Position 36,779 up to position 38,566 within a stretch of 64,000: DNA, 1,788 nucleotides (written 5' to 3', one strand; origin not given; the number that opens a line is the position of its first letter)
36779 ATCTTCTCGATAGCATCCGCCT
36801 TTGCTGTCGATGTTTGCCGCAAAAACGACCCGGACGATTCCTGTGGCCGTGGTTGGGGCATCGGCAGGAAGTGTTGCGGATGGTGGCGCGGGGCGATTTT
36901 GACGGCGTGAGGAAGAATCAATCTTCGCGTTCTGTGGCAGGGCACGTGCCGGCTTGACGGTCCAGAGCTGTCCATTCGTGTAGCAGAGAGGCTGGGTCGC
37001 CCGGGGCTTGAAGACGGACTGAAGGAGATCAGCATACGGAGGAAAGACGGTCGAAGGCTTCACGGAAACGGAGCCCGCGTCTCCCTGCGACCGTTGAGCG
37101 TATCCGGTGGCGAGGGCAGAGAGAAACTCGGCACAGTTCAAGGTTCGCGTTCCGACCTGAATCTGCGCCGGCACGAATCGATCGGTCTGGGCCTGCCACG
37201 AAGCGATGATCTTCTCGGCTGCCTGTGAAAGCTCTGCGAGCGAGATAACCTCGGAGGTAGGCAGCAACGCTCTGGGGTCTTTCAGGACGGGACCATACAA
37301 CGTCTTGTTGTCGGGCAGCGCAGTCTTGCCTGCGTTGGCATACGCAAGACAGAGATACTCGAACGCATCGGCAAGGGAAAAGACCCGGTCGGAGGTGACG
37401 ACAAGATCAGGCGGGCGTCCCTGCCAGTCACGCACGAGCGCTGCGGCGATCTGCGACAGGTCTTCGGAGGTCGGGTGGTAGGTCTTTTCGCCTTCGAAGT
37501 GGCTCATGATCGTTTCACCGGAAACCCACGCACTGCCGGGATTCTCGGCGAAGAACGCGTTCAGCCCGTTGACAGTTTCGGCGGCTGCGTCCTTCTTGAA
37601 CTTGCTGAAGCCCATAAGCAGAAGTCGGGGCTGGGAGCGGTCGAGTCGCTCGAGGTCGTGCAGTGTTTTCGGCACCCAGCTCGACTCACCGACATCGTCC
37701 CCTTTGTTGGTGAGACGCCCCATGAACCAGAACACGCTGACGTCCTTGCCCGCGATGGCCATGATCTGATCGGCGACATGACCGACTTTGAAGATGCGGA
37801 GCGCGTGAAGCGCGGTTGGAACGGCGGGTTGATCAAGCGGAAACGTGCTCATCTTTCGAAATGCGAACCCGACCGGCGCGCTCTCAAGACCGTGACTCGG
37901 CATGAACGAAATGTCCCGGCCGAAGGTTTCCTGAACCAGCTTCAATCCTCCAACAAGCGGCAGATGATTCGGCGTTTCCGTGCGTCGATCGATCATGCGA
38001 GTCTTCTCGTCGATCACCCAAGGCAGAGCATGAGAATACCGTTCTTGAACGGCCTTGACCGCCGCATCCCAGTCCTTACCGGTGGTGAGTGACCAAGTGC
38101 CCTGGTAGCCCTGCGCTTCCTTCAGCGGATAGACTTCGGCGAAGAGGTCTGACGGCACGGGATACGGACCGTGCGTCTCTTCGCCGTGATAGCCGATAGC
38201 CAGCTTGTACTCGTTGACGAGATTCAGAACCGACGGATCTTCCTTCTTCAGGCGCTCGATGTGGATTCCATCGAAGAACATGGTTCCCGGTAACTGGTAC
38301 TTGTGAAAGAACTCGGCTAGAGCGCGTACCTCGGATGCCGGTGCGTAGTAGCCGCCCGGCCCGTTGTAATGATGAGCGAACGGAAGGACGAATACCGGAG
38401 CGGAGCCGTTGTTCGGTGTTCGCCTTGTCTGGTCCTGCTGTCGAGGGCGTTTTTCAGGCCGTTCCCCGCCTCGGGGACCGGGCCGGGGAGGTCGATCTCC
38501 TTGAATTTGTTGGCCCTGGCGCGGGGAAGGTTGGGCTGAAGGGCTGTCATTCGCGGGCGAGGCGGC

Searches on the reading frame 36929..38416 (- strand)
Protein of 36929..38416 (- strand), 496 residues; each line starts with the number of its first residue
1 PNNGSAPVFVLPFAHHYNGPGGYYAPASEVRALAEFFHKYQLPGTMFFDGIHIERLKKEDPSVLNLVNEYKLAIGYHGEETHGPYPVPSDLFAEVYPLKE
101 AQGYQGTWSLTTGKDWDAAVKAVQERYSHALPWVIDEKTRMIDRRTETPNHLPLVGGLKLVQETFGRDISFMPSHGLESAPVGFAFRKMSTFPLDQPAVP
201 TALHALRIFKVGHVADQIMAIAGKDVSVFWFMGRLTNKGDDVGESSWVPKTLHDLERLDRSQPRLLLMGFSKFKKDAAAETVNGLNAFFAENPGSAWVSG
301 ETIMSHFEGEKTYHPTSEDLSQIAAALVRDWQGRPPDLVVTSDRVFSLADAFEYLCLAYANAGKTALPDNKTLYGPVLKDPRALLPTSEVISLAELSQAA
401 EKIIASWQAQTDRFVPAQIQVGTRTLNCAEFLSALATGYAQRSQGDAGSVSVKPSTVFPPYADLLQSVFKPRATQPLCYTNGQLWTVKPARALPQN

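Call 27: predict_structure(alignment_id=A2)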
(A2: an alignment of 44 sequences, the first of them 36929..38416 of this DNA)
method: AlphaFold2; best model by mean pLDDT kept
length: 496 residues; sequences in the alignment: 44
mean_pLDDT: 89.0   pTM: 0.91
mean pLDDT of the five models: 89.0, 87.9, 87.4, 86.2, 86.0
residues with pLDDT >= 90: 313; 70-90: 150; 50-70: 28; < 50: 5
segments of 3 or more residues with pLDDT < 50: 1-3
pLDDT, mean of each block of 10 residues (from residue 1): 72 88 91 98 95 95 98 87 63 81 82 95 92 89 82 90 96 86 93 78 72 81 89 87 81 86 91 92 95 93 93 92 97 97 95 94 59 94 97 96 91 96 98 97 82 97 89 90 96 78
secondary structure, 60 per line:
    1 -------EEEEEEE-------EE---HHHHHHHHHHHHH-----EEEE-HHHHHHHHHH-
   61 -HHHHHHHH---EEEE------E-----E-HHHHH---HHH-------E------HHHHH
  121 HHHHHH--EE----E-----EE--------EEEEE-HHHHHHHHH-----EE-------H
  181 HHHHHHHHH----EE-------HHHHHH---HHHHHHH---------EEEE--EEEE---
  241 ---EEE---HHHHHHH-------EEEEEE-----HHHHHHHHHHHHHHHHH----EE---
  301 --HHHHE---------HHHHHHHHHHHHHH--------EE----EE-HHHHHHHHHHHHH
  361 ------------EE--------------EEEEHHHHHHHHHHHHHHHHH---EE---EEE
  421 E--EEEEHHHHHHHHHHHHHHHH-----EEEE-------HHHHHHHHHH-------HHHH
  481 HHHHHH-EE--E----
elements in order: E8-14 H27-39 E45-48 H50-59 H62-69 E73-76 H91-95 H116-126 E151-155 H157-165 H180-189 H203-208 H212-218 E228-231 E234-237 E244-246 H250-256 E264-269 H275-291 H303-306 H317-330 H348-360 E389-392 H393-409 E418-421 E424-427 H428-443 E449-452 H460-469 H477-486

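Call 46: search_solved_structures(query=A2, max_evalue=10, show_alignments=3)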
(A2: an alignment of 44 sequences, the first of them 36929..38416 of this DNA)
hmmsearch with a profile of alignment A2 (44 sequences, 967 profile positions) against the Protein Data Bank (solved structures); distinct sequences matched with E-value up to 10: 33.
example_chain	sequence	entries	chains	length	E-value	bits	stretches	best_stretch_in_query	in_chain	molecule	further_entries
6pnv_A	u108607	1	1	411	1.2e-07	33.3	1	685-859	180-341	Tol-Pal system protein TolB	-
4r40_A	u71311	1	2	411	3.3e-07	31.9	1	687-860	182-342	Protein TolB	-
4pwz_A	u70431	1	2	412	3.3e-07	31.9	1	687-860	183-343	Protein TolB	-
1crz_A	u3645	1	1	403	4.9e-07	31.3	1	685-859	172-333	TOLB PROTEIN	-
2w8b_B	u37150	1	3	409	5.1e-07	31.3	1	685-859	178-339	PROTEIN TOLB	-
2hqs_A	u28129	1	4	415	5.3e-07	31.2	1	685-859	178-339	Protein tolB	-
3iax_A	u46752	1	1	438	6.2e-07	31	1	685-859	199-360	Protein tolB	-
1c5k_A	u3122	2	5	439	6.2e-07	31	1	685-859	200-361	PROTEIN (TOLB PROTEIN) | PROTEIN TOLB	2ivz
2w8b_A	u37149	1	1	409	7.3e-07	30.7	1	685-859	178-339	PROTEIN TOLB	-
4jml_A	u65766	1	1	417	8.9e-07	30.5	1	690-859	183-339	Protein TolB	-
7nst_E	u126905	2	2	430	9.8e-07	30.3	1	690-859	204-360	Tol-Pal system protein TolB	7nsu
7mx5_A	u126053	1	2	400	0.00069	20.9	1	691-771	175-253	Tol-Pal system protein TolB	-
2ojh_A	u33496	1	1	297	0.003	18.8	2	691-764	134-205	Uncharacterized protein Atu1656/AGR_C_3050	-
2gop_A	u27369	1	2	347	0.0033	18.7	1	696-771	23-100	Trilobed Protease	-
4hxg_A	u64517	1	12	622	0.019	16.2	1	697-773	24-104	Putative uncharacterized protein PH0594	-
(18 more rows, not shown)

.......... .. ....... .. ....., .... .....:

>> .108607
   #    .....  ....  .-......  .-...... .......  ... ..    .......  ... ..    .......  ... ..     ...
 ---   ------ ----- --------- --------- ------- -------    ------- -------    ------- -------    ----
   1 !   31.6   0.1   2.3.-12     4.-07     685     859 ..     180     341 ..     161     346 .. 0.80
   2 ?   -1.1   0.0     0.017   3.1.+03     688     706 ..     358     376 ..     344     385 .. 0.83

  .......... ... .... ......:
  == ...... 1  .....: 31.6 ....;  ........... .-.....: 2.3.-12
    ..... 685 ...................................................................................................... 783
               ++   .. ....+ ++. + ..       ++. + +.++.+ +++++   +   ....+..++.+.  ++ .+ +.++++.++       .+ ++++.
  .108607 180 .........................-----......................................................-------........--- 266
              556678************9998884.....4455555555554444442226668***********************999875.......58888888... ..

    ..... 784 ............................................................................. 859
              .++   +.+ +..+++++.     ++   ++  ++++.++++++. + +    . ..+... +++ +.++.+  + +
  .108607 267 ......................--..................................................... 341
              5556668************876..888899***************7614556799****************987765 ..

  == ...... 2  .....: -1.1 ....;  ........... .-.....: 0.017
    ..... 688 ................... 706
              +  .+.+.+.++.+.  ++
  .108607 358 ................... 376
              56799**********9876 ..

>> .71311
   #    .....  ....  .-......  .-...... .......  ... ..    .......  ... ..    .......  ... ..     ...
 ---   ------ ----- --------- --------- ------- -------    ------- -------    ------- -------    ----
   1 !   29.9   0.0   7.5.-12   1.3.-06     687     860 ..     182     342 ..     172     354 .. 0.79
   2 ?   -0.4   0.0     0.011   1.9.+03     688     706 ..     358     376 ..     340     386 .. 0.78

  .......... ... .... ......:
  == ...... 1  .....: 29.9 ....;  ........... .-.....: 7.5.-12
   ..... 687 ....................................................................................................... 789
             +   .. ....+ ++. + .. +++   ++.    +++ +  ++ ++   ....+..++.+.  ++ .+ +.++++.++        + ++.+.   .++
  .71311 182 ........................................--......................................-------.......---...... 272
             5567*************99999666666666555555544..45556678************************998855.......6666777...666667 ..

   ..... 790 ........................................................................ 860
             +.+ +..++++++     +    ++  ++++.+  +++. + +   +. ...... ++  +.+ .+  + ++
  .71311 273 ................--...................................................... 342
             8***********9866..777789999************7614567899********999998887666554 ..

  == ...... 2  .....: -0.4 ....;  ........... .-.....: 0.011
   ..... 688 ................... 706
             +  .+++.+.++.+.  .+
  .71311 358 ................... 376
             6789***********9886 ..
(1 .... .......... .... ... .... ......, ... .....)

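Call 61: search_protein_families(library=pfam, alignment_id=A2, max_evalue=10)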
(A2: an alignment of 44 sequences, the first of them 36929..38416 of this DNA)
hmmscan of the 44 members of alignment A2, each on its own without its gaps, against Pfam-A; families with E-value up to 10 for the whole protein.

A. member 1, window:36929-38416:- (496 aa): 1 family
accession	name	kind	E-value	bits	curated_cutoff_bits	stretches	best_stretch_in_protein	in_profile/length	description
PF08711.16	Med26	-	0.16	12.3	20.6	1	314-332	31-49/52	TFIIS helical bundle-like domain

B. families by the number of members that match (of 44 scanned): 32 families (the first 25 are shown)
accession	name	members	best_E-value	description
PF07676.18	PD40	40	3e-15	WD40-like Beta Propeller Repeat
PF09142.17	TruB_C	9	0.00046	tRNA Pseudouridine synthase II, C terminal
PF03704.23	BTAD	5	0.022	Bacterial transcriptional activator domain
PF13424.12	TPR_12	5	0.039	Tetratricopeptide repeat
PF07719.23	TPR_2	5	0.076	Tetratricopeptide repeat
PF13374.12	TPR_10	4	0.0031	Tetratricopeptide repeat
PF21761.2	RedAm-like_C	2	0.086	NADPH-dependent reductive aminase-like, C-terminal domain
PF02897.21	Peptidase_S9_N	2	0.22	Prolyl oligopeptidase, N-terminal beta-propeller domain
PF13428.12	TPR_14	2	1.6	Tetratricopeptide repeat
PF07721.20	TPR_4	2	7.5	Tetratricopeptide repeat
PF16586.11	DUF5060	1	1.3e-22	Domain of unknown function (DUF5060)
PF13204.13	Apiosidase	1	2.3e-15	Apiosidase-like, catalytic domain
PF12904.13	Collagen_bind_2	1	2.7e-08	Putative collagen-binding domain of a collagenase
PF09373.15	PMBR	1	0.0009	Pseudomurein-binding repeat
PF00106.31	adh_short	1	0.0018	short chain dehydrogenase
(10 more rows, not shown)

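Call 70: fold_search(model_id=the predicted structure, library=pdb)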
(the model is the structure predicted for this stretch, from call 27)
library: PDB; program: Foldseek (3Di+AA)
matches with E <= 10: 1071; with E <= 0.001: 1
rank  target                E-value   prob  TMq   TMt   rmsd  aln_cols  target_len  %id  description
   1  1k1x_B                9.7e-04  1.00  0.32  0.26  12.1       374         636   12  Crystal structure of 4-alpha-glucanotransferase from thermococcus litoralis (released 2003-06-17)
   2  8iav_C                1.4e-03  0.90  0.28  0.29  13.2       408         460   10  Crystal structure of Streptococcus pneumoniae pyruvate kinase in complex with fructose 1,6-bisphosphate (released 2023-06-14)
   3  4nyu                  1.5e-03  0.93  0.26  0.30   9.2       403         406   10  Structure of Vibrio cholerae chitin de-N-acetylase in complex with acetate ion (ACT) in C 2 2 21 (released 2014-08-13)
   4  4nz4_A                1.9e-03  0.93  0.26  0.30   9.1       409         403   10  Structure of Vibrio cholerae chitin de-N-acetylase in complex with 2-(ACETYLAMINO)-2-DEOXY-A-D-GLUCOPYRANOSE (NDG) and (released 2014-08-13)
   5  7fc0_B                2.8e-03  0.77  0.20  0.31  11.2       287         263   15  Reconstitution of MbnABC complex from Rugamonas rubra ATCC-43154 (GroupIII) (released 2022-03-16)
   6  8qye_MOLB             3.1e-03  0.96  0.23  0.43  10.1       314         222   10  Catalytic core of endo-alpha-N-acetylgalactosaminidase from Bifidobacterium longum (EngBF) concieved by deep networ (released 2024-03-06)
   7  8yfp_A                3.1e-03  0.87  0.27  0.31   9.8       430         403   10  Chito oligosaccharide deacetylase from vibrio campbellii (VhCOD) (released 2025-02-26)
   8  7fbw                  5.3e-03  0.99  0.24  0.55   7.9       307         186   10  Acetylxylan esterase from Caldanaerobacter subterraneus subsp. tengcongensis (released 2021-10-27)
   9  2fjk_D                5.3e-03  0.41  0.16  0.24  15.4       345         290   12  Crystal structure of Fructose-1,6-Bisphosphate Aldolase in Thermus caldophilus (released 2006-08-08)
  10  1k1x_A                6.0e-03  0.99  0.33  0.26   7.3       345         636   12  Crystal structure of 4-alpha-glucanotransferase from thermococcus litoralis (released 2003-06-17)
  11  8xix                  6.0e-03  0.66  0.21  0.31  11.2       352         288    9  KeDt3e within Co (released 2024-12-25)
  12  8qye_MOLA             7.5e-03  0.85  0.25  0.39  10.0       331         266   10  Catalytic core of endo-alpha-N-acetylgalactosaminidase from Bifidobacterium longum (EngBF) concieved by deep networ (released 2024-03-06)
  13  2zic                  9.0e-03  0.12  0.13  0.13  23.7       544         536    8  Crystal structure of Streptococcus mutans dextran glucosidase (released 2008-06-24)
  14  2yl8_A                9.5e-03  0.35  0.19  0.21  18.8       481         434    7  Inhibition of the pneumococcal virulence factor StrH and molecular insights into N-glycan recognition and hydrolysis (released 2011-09-07)
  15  8xiv                  1.1e-02  0.57  0.21  0.31  11.2       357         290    8  Production of D-psicose (released 2024-12-25)
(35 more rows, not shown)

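Call 80: find_related_loci(query=A2, collection=metagenome_contigs, flank=8000)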
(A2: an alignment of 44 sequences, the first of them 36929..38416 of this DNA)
Query A2 (496 aa) in metagenome_contigs; peptide patterns used: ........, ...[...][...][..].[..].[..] (x = any residue, [..] = any of these).
70 stretches matched a pattern; 18 encode a relative of the query (tblastn E <= 1e-3); 18 distinct loci.
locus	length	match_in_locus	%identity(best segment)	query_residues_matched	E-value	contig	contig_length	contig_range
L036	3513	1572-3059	64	4-495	0e+0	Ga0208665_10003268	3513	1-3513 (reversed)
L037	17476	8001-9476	56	7-491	0e+0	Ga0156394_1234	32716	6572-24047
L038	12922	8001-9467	57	7-491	4e-178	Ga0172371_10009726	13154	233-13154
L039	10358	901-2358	57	7-491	1e-173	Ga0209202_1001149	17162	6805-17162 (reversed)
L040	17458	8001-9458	57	7-491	2e-173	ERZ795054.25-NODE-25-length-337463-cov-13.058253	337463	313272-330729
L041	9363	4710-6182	54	4-491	9e-171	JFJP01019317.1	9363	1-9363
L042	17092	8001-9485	52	3-494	2e-167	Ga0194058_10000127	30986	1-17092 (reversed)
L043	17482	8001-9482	53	2-489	2e-167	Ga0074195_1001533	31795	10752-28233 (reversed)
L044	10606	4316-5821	50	7-491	1e-159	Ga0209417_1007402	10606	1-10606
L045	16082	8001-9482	51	7-491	7e-159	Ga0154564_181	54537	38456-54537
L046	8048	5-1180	54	106-491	1e-130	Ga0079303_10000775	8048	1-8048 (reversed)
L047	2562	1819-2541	62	7-247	5e-108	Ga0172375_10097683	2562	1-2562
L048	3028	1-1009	61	136-490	1e-61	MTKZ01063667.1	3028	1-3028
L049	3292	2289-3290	36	7-339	4e-58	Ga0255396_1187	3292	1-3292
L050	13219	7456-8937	31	7-491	4e-52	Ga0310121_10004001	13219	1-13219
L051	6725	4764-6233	31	8-490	3e-50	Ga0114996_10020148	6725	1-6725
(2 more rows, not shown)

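Call 85: search_protein_families(library=pfam, proteins=[L051:202-1614:-, L051:1619-2611:-, L051:2707-3858:+, L051:3854-4552:+, L051:4497-6248:+, L049:101-1006:+, L049:1214-2251:+], max_evalue=0.001)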
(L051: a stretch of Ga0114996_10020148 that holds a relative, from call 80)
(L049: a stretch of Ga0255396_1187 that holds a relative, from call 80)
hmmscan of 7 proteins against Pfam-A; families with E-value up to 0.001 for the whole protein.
L051:202-1614:- (471 aa): 0 families

L051:1619-2611:- (331 aa): 1 family
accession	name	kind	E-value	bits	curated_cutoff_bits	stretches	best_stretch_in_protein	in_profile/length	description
PF00487.30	FA_desaturase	-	2.4e-17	64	29.7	1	42-254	3-239/253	Fatty acid desaturase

L051:2707-3858:+ (384 aa): 2 families
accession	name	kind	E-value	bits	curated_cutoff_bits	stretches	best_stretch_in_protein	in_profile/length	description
PF02518.31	HATPase_c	-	3.5e-19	69.7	26.4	1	271-378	1-109/111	Histidine kinase-, DNA gyrase B-, and HSP90-like ATPase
PF00512.31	HisKA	-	3.5e-12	46.6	26.9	1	163-224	4-64/66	His Kinase A (phospho-acceptor) domain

L051:3854-4552:+ (233 aa): 2 families
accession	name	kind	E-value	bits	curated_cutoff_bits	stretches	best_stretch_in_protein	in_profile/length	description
PF00486.34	Trans_reg_C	-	2.4e-25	88.9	26.2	1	148-223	2-77/77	Transcriptional regulatory protein, C terminal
PF00072.30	Response_reg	-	2.7e-21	76.2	30.2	1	4-114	1-111/111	Response regulator receiver domain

L051:4497-6248:+ (584 aa): 0 families

L049:101-1006:+ (302 aa): 7 families
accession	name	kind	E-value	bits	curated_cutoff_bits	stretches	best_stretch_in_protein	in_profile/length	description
PF01370.27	Epimerase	-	2.2e-28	99.7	20.9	1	24-191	1-173/240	NAD dependent epimerase/dehydratase family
PF01073.25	3Beta_HSD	-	5.9e-21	75.2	22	1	25-203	1-193/280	3-beta hydroxysteroid dehydrogenase/isomerase family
PF16363.11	GDP_Man_Dehyd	-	1.8e-14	54.4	27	1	57-186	51-179/332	GDP-mannose 4,6 dehydratase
PF07993.18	NAD_binding_4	-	9.4e-11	41.8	20.1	1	72-192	81-209/258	Male sterility protein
PF13460.12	NAD_binding_10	-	1.4e-09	38.5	27.2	1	28-205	1-160/184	NAD(P)H-binding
PF04321.23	RmlD_sub_bind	-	6.8e-07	29.1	27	1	22-131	1-104/287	RmlD substrate binding domain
PF02719.21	Polysacc_synt_2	-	2.4e-06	27.4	20.2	1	72-132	68-132/293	Polysaccharide biosynthesis protein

L049:1214-2251:+ (346 aa): 0 families
